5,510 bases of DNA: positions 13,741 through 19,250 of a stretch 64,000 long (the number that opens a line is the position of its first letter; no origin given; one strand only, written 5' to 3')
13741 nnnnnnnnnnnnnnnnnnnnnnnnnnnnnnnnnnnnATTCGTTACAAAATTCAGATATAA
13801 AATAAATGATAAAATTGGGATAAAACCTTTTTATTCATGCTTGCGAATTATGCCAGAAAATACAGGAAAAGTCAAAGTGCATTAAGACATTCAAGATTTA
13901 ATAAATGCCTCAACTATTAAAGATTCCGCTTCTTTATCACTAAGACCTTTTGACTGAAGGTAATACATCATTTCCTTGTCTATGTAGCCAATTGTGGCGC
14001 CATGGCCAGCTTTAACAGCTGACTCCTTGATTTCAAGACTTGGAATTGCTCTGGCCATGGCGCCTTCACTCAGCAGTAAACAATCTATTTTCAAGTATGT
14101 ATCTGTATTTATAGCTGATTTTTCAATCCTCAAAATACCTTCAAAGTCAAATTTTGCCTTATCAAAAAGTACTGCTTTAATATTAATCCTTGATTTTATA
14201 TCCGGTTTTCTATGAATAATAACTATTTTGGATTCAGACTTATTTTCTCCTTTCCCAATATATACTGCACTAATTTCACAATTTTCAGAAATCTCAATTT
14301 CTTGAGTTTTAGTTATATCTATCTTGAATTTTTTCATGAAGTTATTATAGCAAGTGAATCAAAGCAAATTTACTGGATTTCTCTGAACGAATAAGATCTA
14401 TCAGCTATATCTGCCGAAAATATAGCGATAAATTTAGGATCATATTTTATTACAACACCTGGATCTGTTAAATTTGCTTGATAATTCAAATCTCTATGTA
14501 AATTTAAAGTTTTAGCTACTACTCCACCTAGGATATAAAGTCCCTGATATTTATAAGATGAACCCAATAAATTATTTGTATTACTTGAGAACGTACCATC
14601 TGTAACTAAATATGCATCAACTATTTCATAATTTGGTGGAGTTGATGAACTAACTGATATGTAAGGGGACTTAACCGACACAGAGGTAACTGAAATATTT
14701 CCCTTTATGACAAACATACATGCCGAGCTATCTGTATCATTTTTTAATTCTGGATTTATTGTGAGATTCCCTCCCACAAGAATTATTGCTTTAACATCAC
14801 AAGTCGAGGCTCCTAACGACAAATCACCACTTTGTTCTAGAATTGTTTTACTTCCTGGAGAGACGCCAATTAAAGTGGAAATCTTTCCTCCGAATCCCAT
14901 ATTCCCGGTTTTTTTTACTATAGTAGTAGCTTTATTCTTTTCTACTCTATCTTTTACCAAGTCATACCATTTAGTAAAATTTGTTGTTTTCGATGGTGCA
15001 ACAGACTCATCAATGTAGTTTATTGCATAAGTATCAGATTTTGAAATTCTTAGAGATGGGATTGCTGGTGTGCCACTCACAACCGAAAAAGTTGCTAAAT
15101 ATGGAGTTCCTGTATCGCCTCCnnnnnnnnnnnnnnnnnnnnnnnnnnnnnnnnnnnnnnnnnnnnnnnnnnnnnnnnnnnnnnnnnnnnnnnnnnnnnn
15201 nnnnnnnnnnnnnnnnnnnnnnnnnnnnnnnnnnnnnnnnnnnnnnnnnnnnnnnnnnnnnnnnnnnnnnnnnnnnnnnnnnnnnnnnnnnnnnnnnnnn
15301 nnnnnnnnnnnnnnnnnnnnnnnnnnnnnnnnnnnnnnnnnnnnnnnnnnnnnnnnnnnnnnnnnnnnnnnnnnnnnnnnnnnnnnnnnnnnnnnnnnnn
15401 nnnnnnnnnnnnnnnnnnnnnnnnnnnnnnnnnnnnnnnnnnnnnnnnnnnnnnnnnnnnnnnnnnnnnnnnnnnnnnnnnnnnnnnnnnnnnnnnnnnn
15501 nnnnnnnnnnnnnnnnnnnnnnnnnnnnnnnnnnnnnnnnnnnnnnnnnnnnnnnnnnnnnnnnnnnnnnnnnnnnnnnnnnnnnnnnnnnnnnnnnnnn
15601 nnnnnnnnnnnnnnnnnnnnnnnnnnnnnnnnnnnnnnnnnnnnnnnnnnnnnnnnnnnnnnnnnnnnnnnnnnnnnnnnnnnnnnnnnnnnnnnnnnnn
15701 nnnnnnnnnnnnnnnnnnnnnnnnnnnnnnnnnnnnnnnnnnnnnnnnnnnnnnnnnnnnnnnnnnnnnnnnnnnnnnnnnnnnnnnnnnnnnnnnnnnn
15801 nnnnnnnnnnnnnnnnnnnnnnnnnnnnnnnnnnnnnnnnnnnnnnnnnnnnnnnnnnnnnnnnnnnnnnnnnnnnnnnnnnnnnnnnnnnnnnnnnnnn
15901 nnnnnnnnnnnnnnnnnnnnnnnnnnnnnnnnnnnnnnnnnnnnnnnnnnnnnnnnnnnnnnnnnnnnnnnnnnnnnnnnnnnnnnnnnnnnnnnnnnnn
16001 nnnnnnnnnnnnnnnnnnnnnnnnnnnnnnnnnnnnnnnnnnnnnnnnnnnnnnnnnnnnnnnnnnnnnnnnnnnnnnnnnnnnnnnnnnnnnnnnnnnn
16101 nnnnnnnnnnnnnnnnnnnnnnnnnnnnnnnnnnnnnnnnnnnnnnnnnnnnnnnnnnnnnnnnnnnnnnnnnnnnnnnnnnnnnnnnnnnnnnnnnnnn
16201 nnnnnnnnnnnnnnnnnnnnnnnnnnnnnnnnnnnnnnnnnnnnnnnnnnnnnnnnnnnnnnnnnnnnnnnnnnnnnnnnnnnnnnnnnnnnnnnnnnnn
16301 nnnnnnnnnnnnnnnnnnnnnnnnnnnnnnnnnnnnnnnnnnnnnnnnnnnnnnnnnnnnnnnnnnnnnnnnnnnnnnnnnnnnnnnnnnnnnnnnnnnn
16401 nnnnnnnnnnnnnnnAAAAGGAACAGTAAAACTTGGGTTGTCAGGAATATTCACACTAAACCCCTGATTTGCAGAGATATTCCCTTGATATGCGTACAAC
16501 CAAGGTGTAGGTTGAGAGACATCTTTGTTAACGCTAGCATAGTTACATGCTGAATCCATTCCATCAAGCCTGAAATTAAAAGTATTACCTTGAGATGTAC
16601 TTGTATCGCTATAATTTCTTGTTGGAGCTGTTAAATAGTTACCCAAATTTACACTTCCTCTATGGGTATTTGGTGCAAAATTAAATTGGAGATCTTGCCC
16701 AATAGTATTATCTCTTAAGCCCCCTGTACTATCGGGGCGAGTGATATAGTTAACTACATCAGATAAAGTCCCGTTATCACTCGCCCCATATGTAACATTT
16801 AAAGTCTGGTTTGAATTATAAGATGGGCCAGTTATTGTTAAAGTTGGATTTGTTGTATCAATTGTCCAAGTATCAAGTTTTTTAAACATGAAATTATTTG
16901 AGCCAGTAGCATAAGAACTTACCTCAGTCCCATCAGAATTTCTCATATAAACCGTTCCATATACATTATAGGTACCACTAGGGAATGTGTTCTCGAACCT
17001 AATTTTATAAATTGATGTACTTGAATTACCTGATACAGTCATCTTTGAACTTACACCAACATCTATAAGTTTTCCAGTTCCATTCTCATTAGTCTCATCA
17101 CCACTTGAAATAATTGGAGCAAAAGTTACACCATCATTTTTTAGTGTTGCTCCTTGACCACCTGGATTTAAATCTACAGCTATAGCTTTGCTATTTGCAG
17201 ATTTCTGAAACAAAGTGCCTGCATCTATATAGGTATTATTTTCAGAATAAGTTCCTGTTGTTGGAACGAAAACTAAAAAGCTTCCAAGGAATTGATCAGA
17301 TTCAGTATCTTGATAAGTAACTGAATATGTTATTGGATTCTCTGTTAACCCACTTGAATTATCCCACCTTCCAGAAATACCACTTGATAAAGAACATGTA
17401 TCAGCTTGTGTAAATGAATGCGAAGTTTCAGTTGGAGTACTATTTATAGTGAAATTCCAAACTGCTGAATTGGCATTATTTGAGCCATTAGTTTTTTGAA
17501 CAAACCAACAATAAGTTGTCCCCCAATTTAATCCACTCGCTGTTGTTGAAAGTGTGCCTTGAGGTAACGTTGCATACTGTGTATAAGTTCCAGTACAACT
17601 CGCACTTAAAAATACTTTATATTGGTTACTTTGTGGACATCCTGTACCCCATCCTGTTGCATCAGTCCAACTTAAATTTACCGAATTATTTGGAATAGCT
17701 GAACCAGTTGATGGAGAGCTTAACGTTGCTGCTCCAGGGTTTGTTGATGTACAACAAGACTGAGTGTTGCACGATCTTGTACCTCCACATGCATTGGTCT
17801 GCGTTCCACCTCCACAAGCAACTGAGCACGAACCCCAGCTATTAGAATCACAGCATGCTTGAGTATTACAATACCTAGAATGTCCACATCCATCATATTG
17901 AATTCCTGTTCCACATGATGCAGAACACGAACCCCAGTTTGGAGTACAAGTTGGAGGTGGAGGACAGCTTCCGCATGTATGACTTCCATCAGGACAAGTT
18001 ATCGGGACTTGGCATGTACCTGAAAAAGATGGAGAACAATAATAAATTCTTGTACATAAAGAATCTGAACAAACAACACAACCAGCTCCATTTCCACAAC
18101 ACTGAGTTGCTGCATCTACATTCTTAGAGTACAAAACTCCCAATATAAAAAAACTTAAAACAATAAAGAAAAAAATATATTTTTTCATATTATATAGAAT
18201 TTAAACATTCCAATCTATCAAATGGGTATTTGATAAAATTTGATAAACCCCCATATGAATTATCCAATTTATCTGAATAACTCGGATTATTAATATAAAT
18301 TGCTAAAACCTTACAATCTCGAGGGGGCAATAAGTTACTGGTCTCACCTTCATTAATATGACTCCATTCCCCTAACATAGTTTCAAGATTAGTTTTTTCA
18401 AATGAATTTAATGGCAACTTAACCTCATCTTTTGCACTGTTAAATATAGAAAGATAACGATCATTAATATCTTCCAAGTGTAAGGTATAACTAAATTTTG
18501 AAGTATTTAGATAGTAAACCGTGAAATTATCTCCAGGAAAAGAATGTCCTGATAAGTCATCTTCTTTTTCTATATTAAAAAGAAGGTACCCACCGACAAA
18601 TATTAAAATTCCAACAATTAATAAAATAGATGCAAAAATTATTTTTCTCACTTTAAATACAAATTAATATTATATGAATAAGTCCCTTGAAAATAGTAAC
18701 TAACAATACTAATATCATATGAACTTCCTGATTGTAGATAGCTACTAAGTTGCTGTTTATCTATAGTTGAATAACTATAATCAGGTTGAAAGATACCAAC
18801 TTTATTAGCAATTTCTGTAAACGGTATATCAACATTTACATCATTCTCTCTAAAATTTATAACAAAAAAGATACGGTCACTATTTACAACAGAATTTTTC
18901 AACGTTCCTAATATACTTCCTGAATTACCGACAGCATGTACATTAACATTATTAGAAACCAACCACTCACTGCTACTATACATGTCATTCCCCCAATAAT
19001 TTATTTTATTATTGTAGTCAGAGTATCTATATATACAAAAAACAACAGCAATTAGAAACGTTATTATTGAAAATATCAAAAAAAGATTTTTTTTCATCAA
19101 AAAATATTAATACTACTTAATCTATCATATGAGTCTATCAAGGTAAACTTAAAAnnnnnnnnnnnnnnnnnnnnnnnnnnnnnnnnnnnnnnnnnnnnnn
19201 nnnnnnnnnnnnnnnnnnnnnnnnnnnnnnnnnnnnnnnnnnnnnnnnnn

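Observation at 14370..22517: Tandemly duplicated three-gene module encoding giant Cys-rich TSP1/FN3/(LamG) surface proteins with two small membrane-anchored partners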

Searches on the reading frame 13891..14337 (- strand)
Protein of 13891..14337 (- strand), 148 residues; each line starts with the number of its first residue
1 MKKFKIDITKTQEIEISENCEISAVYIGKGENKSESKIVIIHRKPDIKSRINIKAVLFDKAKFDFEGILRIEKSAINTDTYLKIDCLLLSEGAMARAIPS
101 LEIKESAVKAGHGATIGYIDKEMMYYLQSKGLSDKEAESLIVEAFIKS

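Call 32: search_protein_families(library=pfam, proteins=[window:13891-14337:-], max_evalue=0.001)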
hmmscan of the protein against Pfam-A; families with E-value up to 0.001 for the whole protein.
window:13891-14337:- (148 aa): 1 family
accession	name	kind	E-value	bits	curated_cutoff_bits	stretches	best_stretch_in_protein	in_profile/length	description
PF01458.23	SUFBD_core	-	1.7e-38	132.9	27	1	19-145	106-232/232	SUF system FeS cluster assembly, SufBD core domain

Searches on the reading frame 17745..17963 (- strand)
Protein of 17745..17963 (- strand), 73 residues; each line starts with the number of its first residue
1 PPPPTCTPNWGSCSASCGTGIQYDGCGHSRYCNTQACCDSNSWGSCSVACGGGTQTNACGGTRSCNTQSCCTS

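Call 26: search_protein_families(library=pfam, proteins=[window:17745-17963:-], max_evalue=10)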
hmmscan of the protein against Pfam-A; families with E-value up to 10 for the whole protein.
seq(73 aa): 4 families
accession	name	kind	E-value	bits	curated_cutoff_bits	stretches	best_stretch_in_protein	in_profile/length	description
PF19030.6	TSP1_ADAMTS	-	0.00083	20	23.8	2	9-23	5-19/55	Thrombospondin type 1 domain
PF19028.6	TSP1_spondin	-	0.12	13.1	41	2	9-22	8-21/52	Spondin-like TSP1 domain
PF19035.6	TSP1_CCN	-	1.9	9.3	27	1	7-35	5-33/44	CCN3 Nov like TSP1 domain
PF00090.25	TSP_1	-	2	9.1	21.6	0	9-23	5-19/49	Thrombospondin type 1 domain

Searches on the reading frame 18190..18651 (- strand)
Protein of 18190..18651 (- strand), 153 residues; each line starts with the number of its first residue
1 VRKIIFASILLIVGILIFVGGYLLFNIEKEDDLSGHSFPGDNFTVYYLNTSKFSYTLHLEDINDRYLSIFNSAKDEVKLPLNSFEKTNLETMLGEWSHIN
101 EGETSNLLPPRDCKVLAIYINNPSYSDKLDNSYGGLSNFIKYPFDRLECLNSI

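Call 3: search_protein_families(library=pfam, proteins=[window:18190-18651:-], max_evalue=1)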
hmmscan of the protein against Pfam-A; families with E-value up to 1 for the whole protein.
window:18190-18651:- (153 aa): 1 family
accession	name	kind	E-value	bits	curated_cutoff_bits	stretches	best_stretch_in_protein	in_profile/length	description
PF16657.11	Malt_amylase_C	-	0.11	13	27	1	60-110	21-70/75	Maltogenic Amylase, C-terminal domain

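Call 4: search_protein_families(library=ncbifam, proteins=[window:18190-18651:-], max_evalue=1)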
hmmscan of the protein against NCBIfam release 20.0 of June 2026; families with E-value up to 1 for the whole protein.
window:18190-18651:- (153 aa): 0 families

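Call 51: list_cluster_members(proteins=[P0001, P0002, window:18190-18651:-, window:22011-22517:-, window:11620-13776:-])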
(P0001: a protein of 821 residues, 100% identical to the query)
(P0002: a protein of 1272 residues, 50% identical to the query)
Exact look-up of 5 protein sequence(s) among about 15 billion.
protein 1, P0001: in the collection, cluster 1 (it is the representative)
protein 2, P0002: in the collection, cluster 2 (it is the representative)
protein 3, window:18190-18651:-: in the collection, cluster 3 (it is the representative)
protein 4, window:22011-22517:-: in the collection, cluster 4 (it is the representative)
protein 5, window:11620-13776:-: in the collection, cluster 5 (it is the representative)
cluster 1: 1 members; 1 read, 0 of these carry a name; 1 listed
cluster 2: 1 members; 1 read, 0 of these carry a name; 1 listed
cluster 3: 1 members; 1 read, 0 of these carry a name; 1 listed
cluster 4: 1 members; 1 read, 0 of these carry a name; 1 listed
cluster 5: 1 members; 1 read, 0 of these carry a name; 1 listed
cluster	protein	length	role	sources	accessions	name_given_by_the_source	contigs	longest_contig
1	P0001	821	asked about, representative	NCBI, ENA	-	-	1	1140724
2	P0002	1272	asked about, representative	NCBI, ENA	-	-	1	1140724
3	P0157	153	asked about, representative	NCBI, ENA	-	-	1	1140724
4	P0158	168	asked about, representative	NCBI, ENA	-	-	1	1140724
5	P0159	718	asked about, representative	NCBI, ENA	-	-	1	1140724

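Call 87: search_solved_structures(query=A10, max_evalue=10)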
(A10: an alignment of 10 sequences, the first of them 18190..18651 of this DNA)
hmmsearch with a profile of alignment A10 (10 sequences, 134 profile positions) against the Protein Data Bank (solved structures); distinct sequences matched with E-value up to 10: 0.

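Call 113: search_protein_families(library=phrogs, proteins=[window:18190-18651:-], max_evalue=0.01)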
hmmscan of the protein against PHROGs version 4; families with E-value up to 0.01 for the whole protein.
window:18190-18651:- (153 aa): 0 families

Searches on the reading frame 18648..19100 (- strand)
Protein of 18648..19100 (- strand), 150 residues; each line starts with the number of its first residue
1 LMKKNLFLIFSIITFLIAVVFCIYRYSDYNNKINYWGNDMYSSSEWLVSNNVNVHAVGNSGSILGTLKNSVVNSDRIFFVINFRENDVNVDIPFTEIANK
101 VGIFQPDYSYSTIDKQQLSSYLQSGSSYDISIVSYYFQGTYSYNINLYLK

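Call 3: search_protein_families(library=pfam, proteins=[window:18648-19100:-], max_evalue=1)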
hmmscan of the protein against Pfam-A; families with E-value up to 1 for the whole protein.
window:18648-19100:- (150 aa): 1 family
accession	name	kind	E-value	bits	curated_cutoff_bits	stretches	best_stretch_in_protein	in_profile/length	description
PF17431.7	YpmT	-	0.006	17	25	1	2-31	1-29/60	Uncharacterized YmpT-like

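Call 4: search_protein_families(library=ncbifam, proteins=[window:18648-19100:-], max_evalue=1)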
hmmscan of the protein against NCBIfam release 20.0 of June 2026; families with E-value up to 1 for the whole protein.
window:18648-19100:- (150 aa): 0 families

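Call 86: search_solved_structures(query=A9, max_evalue=10)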
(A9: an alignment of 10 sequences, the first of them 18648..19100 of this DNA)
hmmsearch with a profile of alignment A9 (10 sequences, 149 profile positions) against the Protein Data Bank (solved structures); distinct sequences matched with E-value up to 10: 4.
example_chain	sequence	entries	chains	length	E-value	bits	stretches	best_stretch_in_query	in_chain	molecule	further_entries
9t5t_M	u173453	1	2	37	0.28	14.7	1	4-30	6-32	Photosystem II reaction center protein M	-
8wql_MD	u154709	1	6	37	0.54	13.7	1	4-30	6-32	Photosystem II reaction center protein M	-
7kdd_A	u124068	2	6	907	1.3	12.5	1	25-128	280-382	Envelope glycoprotein B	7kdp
8c29_M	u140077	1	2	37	2.2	11.7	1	4-28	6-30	Photosystem II reaction center protein M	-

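Call 101: find_homologous_proteins(query=A9, max_evalue=0.01)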
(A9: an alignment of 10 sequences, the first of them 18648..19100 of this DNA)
Query A9 (10 sequences) (150 aa, profile of the alignment): 4 proteins with E <= 0.01 among 3569 candidates.
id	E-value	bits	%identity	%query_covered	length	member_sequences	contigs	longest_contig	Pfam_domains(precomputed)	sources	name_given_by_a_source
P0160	4.3e-24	103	100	74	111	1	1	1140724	-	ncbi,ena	-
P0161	4.1e-23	100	28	21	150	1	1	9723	-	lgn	-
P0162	3.8e-20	91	28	40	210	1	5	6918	-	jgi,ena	-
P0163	2.6e-13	68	28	40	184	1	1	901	-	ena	-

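Call 113: search_protein_families(library=phrogs, proteins=[window:18648-19100:-], max_evalue=0.01)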
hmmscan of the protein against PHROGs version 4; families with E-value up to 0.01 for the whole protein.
window:18648-19100:- (150 aa): 0 families
